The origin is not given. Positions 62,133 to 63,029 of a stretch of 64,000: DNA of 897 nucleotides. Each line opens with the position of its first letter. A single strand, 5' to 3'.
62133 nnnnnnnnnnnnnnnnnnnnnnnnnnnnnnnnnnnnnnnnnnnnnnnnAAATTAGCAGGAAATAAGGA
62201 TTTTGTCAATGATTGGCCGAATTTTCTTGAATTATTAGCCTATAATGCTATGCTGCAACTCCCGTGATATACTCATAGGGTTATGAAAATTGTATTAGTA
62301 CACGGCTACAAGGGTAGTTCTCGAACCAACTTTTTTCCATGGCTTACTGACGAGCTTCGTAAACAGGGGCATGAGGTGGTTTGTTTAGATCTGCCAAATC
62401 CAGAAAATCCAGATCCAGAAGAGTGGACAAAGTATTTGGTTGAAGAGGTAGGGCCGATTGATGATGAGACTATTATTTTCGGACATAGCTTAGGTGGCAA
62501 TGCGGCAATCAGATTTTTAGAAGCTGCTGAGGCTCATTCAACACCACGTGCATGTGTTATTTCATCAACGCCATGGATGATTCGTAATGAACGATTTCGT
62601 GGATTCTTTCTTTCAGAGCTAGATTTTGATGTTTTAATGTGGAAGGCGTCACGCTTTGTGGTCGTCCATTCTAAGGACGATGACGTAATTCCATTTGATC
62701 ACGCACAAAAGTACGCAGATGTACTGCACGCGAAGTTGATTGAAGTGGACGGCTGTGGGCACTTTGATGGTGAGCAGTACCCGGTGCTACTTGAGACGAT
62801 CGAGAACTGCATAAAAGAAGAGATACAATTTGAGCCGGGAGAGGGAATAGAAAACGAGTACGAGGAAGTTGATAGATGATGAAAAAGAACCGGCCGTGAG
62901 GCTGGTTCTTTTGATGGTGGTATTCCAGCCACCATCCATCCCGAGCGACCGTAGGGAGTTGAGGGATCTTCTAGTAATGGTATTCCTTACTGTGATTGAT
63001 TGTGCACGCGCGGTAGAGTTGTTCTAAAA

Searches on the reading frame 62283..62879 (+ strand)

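Call 50: search_protein_families(library=pfam, proteins=[window:62283-62879:+], max_evalue=0.01)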
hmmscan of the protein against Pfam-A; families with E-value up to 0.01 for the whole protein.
window:62283-62879:+ (198 aa): 6 families
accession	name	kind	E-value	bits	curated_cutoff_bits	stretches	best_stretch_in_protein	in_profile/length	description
PF06821.19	Ser_hydrolase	-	2.4e-17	63.8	22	1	3-163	1-156/172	Serine hydrolase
PF12697.13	Abhydrolase_6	-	2.3e-12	48.5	26.3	1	3-102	1-100/217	Alpha/beta hydrolase family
PF00561.26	Abhydrolase_1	-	5e-08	33.3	25.8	1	3-85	3-91/245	alpha/beta hydrolase fold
PF12146.15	Hydrolase_4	-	1.7e-06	28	27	0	62-100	77-113/239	Serine aminopeptidase, S33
PF12695.13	Abhydrolase_5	-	0.00042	20.6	27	0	20-160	17-140/164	Alpha/beta hydrolase family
PF00326.27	Peptidase_S9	-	0.0023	17.9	22.6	0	122-151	144-173/213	Prolyl oligopeptidase family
